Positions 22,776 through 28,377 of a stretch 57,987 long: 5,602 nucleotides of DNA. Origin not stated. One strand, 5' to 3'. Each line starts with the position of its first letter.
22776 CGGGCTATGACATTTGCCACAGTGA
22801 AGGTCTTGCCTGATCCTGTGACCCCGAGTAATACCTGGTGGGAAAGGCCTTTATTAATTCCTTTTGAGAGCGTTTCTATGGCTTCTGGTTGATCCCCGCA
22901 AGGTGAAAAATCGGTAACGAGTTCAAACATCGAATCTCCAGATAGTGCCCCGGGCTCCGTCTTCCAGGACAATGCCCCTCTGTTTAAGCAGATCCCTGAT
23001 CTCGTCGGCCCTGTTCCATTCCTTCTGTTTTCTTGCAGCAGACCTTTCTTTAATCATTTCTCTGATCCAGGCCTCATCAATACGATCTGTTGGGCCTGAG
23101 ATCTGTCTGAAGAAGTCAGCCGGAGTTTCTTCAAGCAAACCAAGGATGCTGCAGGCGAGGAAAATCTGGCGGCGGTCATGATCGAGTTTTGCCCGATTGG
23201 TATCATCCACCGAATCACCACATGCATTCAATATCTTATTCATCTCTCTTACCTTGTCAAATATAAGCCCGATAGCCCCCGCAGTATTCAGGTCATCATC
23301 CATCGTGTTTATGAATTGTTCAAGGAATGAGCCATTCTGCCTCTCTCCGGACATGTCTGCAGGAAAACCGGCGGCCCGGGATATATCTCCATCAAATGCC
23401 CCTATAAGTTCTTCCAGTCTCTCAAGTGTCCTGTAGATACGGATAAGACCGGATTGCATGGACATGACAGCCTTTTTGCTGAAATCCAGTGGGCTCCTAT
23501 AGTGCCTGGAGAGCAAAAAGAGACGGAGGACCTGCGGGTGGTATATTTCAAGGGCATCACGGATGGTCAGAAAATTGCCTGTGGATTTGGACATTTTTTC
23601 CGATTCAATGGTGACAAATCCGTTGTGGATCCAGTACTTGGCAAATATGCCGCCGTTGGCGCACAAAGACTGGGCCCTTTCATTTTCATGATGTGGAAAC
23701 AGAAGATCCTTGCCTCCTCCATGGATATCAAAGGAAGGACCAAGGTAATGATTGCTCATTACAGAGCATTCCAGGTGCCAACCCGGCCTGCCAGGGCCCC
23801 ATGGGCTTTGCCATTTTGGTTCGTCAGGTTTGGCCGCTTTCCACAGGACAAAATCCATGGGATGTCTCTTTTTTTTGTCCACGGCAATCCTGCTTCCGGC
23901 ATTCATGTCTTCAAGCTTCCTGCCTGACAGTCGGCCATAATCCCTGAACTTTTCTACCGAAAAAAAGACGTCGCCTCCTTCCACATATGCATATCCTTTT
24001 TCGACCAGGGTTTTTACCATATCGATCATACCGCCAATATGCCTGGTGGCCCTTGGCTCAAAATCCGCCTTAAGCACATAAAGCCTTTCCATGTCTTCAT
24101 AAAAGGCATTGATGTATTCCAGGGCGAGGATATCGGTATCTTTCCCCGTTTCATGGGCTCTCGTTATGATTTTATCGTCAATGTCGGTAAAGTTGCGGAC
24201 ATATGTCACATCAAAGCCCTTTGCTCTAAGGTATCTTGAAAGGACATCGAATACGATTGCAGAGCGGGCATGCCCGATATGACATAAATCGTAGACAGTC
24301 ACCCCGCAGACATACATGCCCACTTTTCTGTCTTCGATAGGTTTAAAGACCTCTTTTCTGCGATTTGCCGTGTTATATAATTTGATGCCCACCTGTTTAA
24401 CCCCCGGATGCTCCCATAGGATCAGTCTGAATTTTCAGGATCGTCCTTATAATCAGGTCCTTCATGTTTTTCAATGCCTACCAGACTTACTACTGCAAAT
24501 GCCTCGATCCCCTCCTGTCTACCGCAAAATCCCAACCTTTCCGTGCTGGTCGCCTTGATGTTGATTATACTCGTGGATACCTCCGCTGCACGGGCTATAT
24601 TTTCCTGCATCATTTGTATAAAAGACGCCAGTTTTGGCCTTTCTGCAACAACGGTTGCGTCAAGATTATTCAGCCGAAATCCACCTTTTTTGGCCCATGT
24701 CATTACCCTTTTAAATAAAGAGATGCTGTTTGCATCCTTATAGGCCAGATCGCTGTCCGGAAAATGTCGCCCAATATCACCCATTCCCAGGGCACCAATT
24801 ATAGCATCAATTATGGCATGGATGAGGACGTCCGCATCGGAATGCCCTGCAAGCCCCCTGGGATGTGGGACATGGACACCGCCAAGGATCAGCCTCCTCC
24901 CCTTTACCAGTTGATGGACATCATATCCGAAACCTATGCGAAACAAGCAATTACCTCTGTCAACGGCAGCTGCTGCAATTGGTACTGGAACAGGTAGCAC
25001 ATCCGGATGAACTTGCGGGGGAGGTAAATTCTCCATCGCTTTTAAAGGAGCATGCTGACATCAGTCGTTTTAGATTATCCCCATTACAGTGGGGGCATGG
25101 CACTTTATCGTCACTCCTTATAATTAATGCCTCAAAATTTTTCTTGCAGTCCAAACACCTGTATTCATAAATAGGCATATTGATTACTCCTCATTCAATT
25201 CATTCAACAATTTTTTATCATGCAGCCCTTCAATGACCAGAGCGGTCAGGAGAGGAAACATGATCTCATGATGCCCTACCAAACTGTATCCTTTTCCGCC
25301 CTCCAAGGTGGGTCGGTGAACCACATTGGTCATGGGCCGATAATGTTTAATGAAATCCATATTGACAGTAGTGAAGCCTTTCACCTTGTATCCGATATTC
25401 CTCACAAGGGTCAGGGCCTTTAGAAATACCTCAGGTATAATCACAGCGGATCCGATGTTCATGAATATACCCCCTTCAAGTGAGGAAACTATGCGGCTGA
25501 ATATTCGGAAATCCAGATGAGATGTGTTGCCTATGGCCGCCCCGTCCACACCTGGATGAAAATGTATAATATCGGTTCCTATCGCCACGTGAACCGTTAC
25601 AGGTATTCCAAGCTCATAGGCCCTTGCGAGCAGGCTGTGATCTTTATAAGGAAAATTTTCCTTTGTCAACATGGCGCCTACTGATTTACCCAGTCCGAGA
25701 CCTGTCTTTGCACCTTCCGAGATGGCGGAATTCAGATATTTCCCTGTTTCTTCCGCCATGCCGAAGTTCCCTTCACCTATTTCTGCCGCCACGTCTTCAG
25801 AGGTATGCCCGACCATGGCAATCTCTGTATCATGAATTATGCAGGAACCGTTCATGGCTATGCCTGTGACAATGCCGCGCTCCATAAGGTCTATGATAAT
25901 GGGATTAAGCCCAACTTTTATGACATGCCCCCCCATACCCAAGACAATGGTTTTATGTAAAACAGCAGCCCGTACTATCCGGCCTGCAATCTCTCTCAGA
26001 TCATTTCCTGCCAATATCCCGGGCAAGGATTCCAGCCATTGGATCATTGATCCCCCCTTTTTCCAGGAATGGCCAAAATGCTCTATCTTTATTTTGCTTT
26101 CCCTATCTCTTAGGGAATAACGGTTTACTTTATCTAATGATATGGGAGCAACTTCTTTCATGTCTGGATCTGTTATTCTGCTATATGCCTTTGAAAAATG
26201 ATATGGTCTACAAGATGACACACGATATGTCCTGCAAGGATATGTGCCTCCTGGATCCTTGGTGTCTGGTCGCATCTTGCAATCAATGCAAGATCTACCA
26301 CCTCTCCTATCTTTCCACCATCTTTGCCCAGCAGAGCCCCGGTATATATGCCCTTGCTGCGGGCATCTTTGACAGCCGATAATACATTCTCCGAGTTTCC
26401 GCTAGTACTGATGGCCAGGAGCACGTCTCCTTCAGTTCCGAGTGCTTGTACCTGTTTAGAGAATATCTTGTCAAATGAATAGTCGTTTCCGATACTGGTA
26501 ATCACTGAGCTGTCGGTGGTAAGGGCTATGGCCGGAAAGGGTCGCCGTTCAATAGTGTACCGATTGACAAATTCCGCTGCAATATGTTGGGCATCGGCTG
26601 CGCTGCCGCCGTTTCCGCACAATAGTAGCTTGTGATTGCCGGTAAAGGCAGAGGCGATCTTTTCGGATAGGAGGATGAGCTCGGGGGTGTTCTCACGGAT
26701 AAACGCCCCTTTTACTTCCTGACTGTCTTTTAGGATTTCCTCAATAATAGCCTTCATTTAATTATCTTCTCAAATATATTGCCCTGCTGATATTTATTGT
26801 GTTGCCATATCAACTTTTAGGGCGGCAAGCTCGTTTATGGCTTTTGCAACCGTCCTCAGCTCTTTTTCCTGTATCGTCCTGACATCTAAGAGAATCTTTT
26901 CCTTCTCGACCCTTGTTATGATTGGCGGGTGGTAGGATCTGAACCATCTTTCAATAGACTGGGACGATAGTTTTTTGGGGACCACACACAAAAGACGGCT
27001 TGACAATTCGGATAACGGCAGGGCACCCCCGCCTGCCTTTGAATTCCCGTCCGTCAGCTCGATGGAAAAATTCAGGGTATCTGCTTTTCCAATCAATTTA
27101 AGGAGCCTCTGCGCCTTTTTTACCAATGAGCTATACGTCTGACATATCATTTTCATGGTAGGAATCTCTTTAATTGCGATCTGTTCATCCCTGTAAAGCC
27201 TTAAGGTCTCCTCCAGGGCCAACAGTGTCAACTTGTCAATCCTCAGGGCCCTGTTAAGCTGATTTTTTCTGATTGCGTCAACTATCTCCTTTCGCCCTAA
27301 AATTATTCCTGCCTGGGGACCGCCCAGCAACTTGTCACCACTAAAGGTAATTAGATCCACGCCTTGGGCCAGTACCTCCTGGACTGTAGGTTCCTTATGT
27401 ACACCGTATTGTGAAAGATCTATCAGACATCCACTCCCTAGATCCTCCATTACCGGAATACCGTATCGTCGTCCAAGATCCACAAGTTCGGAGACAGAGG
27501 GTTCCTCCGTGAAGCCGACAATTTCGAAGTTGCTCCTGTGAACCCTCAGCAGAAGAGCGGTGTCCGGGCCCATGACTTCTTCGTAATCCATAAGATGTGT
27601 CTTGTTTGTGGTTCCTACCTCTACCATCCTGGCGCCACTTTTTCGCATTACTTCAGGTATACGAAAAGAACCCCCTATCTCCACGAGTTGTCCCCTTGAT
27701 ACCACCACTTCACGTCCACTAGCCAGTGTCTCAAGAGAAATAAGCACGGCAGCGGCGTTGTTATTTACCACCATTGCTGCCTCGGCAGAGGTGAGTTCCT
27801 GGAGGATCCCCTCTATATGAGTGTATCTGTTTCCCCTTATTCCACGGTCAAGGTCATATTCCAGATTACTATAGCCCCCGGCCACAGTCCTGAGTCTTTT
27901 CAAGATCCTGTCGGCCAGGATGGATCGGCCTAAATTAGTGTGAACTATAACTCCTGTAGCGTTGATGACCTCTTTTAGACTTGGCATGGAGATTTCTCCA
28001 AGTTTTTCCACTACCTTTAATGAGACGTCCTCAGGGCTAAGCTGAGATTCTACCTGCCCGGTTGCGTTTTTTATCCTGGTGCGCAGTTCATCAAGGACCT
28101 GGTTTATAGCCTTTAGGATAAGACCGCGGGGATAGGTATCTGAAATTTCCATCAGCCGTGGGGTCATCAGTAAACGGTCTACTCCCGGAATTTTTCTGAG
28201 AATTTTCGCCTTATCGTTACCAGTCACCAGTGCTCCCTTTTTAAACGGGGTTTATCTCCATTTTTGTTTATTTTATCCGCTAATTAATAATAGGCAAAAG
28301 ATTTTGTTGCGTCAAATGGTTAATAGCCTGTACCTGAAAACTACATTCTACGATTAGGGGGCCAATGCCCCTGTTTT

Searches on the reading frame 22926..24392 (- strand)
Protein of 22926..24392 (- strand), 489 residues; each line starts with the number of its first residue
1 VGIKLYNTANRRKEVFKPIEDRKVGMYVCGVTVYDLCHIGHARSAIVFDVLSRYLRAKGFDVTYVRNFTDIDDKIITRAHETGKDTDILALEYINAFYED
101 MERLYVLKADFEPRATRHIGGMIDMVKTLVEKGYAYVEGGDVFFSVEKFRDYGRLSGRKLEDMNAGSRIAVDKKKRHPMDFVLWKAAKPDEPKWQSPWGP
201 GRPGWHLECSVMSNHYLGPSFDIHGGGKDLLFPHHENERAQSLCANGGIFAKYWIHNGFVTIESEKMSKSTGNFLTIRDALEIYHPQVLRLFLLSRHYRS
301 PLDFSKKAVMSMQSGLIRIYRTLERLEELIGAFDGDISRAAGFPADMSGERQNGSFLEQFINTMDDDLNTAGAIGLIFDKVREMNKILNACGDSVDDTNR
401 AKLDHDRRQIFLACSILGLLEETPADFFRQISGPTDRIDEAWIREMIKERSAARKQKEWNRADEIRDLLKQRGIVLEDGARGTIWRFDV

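Call 60: search_protein_families(library=pfam, proteins=[window:22926-24392:-], max_evalue=0.000001)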
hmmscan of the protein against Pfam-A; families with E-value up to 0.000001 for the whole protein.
window:22926-24392:- (489 aa): 4 families
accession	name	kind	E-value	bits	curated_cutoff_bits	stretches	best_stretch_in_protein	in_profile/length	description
PF01406.26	tRNA-synt_1e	-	6.4e-134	446.5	27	1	16-311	2-298/301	tRNA synthetases class I (C) catalytic domain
PF09334.17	tRNA-synt_1g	-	5e-17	62.2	20.1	1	37-148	14-126/391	tRNA synthetases class I (M)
PF09190.17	DALR_2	-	7.9e-11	42.8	22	1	359-421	1-57/57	DALR domain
PF01921.24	tRNA-synt_1f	-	2.6e-10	40.2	27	1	260-313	275-329/360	tRNA synthetases class I (K)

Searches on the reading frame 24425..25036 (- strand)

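Call 60: search_protein_families(library=pfam, proteins=[window:24425-25036:-], max_evalue=0.000001)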
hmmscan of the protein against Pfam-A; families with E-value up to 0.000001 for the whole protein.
window:24425-25036:- (204 aa): 1 family
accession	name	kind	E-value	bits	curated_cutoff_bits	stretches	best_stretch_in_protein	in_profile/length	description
PF02542.21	YgbB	-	2.3e-63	213.6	26.7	1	32-185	1-154/155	YgbB family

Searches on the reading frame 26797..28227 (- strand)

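Call 60: search_protein_families(library=pfam, proteins=[window:26797-28227:-], max_evalue=0.000001)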
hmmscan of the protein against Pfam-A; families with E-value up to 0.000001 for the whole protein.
window:26797-28227:- (477 aa): 2 families
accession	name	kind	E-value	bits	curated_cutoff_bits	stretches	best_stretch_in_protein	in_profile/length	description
PF03841.19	SelA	-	2e-156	521.1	22.8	1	87-452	1-366/367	L-seryl-tRNA selenium transferase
PF12390.13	Se-cys_synth_N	-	2.9e-10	40.5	22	1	10-49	1-40/40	Selenocysteine synthase N terminal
